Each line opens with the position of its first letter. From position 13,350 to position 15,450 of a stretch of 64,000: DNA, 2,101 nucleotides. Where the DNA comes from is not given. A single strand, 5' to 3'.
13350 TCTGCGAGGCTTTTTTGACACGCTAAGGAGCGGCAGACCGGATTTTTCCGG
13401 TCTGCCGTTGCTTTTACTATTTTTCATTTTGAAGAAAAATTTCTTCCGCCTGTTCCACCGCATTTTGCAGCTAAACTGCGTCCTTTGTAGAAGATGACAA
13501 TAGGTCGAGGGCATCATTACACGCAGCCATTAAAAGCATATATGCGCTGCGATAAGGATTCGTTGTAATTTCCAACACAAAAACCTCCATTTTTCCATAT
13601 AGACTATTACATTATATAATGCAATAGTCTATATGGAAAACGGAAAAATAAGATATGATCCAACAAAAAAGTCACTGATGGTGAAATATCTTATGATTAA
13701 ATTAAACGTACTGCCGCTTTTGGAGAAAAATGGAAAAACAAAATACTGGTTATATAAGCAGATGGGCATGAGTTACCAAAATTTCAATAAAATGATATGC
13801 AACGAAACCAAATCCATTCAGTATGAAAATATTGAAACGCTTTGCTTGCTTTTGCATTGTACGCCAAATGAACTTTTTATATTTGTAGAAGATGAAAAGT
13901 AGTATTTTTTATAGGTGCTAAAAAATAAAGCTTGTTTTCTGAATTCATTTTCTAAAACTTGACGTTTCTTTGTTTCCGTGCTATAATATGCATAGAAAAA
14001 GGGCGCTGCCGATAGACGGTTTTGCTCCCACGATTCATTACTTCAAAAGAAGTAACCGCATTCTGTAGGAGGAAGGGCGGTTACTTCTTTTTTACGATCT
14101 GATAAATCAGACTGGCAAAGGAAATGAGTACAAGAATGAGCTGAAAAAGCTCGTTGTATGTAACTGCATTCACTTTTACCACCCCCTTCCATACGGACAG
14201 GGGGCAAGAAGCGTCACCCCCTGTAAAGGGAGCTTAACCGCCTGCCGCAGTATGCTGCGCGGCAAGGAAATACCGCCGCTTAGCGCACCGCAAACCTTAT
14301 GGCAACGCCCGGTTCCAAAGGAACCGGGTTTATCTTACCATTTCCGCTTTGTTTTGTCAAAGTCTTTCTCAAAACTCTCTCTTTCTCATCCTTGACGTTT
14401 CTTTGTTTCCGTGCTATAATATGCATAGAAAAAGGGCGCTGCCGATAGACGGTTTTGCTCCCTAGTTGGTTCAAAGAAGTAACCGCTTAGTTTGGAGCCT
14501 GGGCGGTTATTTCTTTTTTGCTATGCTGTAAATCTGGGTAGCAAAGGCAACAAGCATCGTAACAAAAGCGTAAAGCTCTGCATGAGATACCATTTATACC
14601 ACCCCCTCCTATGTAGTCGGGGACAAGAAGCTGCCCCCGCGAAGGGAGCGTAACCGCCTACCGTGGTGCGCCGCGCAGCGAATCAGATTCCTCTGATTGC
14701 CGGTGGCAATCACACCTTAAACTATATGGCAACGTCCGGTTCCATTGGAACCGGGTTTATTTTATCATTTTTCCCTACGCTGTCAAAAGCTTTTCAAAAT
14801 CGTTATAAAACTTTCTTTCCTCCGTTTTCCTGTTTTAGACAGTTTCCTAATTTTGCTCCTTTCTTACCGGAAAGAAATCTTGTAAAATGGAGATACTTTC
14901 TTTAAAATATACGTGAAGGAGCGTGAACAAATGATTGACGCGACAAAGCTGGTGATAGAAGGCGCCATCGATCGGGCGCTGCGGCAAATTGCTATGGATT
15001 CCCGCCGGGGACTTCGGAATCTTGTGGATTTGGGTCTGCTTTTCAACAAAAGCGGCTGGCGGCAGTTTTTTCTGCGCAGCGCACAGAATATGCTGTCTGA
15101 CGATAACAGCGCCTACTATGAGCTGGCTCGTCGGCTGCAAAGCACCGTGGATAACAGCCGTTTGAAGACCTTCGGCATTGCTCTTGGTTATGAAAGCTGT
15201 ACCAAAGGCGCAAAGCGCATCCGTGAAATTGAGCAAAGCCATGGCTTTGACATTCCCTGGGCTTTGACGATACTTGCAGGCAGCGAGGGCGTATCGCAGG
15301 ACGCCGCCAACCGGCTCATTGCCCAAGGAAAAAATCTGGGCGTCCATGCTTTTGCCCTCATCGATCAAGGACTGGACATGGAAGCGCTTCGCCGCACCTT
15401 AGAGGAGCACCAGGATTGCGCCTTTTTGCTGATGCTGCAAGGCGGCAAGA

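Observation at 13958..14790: Duplicated convergent sRNA / 28-30-aa hydrophobic peptide modules: candidate type I toxin-antitoxin pair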

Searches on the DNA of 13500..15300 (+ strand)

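Call 4: search_rna_families(source=window, start=13500, end=15300, threshold=evalue, max_evalue=1, show_alignments=4)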
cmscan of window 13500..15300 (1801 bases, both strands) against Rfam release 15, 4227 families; matches with E-value up to 1: 13.
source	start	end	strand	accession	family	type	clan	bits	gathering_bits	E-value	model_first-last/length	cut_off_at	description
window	13581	13648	-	RF04174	MIR4208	Gene; miRNA;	-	30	140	0.046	1-191/191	no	MIR4208 microRNA precursor family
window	13582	13648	-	RF00705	mir-202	Gene; miRNA;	-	28.9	51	0.00064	1-76/76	no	mir-202 microRNA precursor family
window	13585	13645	+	RF04239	mir-4679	Gene; miRNA;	-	27.5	88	0.015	1-75/75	no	mir-4679 microRNA precursor family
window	13585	13645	-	RF04112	MIR5512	Gene; miRNA;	-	27.2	139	0.021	1-132/132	no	MIR5512 microRNA precursor family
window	13578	13652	-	RF00103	mir-1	Gene; miRNA;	-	26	45.6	0.013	1-79/79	no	mir-1 microRNA precursor family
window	13591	13701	-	RF02062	STnc361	Gene; sRNA;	-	24.2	80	0.71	1-150/150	no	Salmonella enterica sRNA STnc361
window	13592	13639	+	RF04147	MIR6224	Gene; miRNA;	-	23.4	171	0.071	1-176/176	no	MIR6224 microRNA precursor family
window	13577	13660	-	RF01859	Phe_leader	Cis-reg; leader;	-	22.1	55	0.91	1-125/125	no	Phenylalanine leader peptide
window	13582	13655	-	RF03480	mir-1284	Gene; miRNA;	-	21.4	80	0.85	1-92/92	no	mir-1284 microRNA precursor family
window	13582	13648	-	RF03478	mir-630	Gene; miRNA;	-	20.9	90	0.58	1-76/76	no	mir-630 microRNA precursor family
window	13580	13650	+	RF00780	MIR477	Gene; miRNA;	-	20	65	0.42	1-99/99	no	MIR477 microRNA precursor family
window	14249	14385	-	RF02634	EF3314_EF3315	Gene; sRNA;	-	19.6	100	0.11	1-141/141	no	Enterococcus sRNA EF3314_EF3315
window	13578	13652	+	RF00103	mir-1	Gene; miRNA;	-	19.5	45.6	0.74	1-79/79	no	mir-1 microRNA precursor family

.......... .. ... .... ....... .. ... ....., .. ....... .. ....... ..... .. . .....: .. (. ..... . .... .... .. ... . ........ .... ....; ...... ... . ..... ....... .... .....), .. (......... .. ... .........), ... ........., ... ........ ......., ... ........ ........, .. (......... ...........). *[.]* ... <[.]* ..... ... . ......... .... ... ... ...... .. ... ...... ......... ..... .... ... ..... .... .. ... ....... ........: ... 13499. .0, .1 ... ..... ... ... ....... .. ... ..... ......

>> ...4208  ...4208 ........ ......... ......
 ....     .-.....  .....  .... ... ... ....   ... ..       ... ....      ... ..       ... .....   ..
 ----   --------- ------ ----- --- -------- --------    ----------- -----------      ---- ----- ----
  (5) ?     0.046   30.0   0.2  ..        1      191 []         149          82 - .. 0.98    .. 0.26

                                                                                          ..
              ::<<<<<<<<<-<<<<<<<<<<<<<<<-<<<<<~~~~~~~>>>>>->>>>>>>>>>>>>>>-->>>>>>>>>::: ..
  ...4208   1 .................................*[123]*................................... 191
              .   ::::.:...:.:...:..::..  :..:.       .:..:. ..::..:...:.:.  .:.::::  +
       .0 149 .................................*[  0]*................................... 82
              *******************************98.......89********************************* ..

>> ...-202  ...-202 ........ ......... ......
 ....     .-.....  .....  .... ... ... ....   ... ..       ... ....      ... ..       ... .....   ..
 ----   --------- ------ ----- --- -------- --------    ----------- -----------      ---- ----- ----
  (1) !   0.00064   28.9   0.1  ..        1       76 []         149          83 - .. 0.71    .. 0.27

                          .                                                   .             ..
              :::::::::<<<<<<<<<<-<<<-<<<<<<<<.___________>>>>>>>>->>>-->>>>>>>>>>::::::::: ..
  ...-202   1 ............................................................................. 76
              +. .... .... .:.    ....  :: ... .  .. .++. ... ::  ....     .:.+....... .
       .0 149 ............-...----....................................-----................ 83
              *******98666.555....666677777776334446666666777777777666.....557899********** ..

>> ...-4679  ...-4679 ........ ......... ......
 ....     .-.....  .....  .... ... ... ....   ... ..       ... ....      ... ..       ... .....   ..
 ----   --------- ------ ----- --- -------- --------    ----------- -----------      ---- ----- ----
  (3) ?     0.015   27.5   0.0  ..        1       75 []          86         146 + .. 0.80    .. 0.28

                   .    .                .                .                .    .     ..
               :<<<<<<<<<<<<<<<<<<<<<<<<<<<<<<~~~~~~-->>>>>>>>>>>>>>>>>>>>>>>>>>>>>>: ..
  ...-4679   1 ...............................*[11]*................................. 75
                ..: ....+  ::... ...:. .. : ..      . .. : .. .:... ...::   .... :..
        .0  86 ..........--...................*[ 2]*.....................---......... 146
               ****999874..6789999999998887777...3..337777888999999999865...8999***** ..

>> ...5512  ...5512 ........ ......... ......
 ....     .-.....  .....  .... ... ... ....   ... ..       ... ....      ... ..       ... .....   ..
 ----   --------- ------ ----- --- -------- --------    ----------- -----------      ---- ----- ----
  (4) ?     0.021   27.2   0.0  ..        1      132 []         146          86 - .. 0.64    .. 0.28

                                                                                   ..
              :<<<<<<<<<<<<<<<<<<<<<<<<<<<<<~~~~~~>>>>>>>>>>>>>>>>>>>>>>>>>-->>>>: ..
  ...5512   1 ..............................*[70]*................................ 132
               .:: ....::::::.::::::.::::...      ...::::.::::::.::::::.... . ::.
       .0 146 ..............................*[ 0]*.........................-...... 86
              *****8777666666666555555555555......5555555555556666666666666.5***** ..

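Call 28: search_dna_similar(query=window:13949-14372:+, collection=plasmids, mode=distant, max_evalue=0.01)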
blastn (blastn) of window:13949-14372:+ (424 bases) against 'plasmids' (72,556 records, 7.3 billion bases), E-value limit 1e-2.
No match.

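Call 29: search_dna_similar(query=window:13949-14372:+, collection=phages, mode=distant, max_evalue=0.01)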
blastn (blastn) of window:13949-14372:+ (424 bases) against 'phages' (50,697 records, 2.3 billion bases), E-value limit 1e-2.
No match.

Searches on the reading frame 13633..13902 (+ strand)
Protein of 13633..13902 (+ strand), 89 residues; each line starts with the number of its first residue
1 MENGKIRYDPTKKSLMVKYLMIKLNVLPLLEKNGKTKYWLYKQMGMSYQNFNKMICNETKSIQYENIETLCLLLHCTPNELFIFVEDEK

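Call 10: search_protein_families(library=pfam, proteins=[window:13633-13902:+], max_evalue=0.001)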
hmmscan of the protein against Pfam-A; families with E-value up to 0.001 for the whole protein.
window:13633-13902:+ (89 aa): 1 family
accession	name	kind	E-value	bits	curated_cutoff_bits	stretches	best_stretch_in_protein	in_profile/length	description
PF13443.12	HTH_26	-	2e-10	41.2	22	1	29-87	5-63/63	Cro/C1-type HTH DNA-binding domain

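Call 19: find_encoding_contigs(protein=window:13633-13902:+, flank=4000, max_places=10)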
Protein window:13633-13902:+ (89 aa): 24 contigs read that carry it; 3 places shown.
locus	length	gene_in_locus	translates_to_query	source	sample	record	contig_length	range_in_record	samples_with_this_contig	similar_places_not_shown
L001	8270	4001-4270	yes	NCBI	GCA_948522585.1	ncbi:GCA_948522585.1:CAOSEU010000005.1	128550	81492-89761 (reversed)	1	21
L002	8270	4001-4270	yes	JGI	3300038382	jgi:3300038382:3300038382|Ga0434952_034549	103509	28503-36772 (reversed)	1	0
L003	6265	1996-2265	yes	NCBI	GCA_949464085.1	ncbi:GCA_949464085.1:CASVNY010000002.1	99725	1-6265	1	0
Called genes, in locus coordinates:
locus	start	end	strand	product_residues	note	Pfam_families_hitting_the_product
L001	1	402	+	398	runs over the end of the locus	PF22020:RlmL_1st, PF02926:THUMP, PF01170:UPF0020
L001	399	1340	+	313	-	PF00781:DAGK_cat, PF19279:YegS_C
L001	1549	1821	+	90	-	PF00166:Cpn10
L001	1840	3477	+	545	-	PF00118:Cpn60_TCP1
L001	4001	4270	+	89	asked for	PF13443:HTH_26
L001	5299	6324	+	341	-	-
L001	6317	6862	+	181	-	PF00440:TetR_N (weak), PF14278:TetR_C_8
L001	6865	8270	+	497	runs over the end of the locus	PF00370:FGGY_N, PF02782:FGGY_C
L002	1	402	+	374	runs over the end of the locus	PF22020:RlmL_1st, PF02926:THUMP, PF01170:UPF0020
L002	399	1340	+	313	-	PF00781:DAGK_cat, PF19279:YegS_C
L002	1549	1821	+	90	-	PF00166:Cpn10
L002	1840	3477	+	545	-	PF00118:Cpn60_TCP1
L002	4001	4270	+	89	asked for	PF13443:HTH_26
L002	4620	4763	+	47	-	-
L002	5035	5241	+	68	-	-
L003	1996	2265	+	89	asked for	PF13443:HTH_26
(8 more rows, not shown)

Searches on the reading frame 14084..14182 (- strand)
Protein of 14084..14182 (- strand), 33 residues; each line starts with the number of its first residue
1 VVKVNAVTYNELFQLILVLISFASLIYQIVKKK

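Call 6: search_protein_families(library=pfam, proteins=[window:14084-14182:-], max_evalue=10)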
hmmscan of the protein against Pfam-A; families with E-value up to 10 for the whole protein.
seq(33 aa): 1 family
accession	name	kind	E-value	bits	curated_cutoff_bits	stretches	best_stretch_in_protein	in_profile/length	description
PF18734.6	HEPN_AbiU2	-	0.18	11.7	26.8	1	5-30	147-172/193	AbiU2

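Call 8: search_protein_families(library=ncbifam, proteins=[window:14084-14182:-], max_evalue=10)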
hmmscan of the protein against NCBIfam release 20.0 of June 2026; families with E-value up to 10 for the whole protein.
seq(33 aa): 0 families

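Call 18: find_encoding_contigs(protein=window:14084-14182:-, flank=3000, max_places=10)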
Protein seq(33 aa) (33 aa): no gene with exactly this product is on record in the collection.

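Call 37: search_protein_families(library=phrogs, proteins=[window:14084-14173:-], max_evalue=10)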
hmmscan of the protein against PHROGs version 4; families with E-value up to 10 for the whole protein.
seq(30 aa): 1 family
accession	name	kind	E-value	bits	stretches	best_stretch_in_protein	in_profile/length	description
phrog_10723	-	unknown function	0.27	12.3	1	2-28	12-38/66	-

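Call 68: list_cluster_members(proteins=[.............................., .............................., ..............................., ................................, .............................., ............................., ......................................, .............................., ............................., window:14084-14173:-])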
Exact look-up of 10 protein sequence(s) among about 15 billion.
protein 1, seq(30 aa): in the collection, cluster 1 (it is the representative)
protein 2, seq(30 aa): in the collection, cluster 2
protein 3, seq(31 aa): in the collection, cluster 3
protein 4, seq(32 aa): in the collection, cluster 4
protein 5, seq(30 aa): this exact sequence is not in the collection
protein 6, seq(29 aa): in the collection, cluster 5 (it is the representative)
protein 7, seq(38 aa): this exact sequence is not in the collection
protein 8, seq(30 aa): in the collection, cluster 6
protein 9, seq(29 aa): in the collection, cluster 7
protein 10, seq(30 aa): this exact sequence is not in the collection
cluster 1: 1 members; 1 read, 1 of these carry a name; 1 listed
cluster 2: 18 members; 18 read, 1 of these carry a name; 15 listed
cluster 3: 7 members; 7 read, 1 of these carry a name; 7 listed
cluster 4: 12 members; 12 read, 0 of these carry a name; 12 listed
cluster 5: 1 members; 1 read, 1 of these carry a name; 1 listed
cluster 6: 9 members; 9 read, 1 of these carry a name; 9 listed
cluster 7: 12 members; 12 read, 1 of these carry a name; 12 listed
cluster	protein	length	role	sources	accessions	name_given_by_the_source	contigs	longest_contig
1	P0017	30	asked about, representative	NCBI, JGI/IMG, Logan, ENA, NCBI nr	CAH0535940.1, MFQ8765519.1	hypothetical protein [Oscillospiraceae bacterium] | hypothetical protein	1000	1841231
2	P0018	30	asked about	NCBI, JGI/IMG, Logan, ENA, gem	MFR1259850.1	MAG: putative holin-like toxin [Oscillospiraceae bacterium] | Na+/proline symporter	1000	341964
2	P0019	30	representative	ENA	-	-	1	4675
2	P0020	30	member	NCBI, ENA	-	-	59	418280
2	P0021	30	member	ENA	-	-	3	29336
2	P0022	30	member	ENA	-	-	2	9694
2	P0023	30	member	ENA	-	-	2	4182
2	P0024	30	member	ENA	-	-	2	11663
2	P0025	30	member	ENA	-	-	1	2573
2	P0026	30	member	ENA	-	-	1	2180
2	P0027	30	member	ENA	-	-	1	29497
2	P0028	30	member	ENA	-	-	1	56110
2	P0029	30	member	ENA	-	-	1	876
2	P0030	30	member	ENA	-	-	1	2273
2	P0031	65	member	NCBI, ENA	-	-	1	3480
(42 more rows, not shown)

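Call 71: search_protein_families(library=pfam, alignment_id=A3, max_evalue=0.05)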
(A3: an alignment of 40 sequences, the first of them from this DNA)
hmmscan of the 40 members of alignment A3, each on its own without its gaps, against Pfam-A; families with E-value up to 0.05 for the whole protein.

A. member 1, seq(30 aa): 0 families

B. families by the number of members that match (of 40 scanned): 4 families
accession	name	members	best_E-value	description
PF16935.10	Hol_Tox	21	5e-08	Putative Holin-like Toxin (Hol-Tox)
PF18169.6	SLATT_6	2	0.026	SMODS and SLOG-associating 2TM effector domain 6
PF02529.20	PetG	1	0.0082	Cytochrome B6-F complex subunit 5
PF11779.13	SPT_ssu-like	1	0.045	Small subunit of serine palmitoyltransferase-like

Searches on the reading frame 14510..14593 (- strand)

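Call 6: search_protein_families(library=pfam, proteins=[window:14510-14593:-], max_evalue=10)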
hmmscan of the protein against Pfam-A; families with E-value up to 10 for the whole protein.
seq(28 aa): 0 families

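Call 8: search_protein_families(library=ncbifam, proteins=[window:14510-14593:-], max_evalue=10)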
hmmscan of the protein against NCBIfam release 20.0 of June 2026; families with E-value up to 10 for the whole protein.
seq(28 aa): 0 families

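Call 37: search_protein_families(library=phrogs, proteins=[window:14510-14593:-], max_evalue=10)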
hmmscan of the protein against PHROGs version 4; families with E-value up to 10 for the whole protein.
seq(28 aa): 1 family
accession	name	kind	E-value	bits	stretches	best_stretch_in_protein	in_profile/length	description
phrog_25294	-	unknown function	0.069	14.3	1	3-26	23-46/59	-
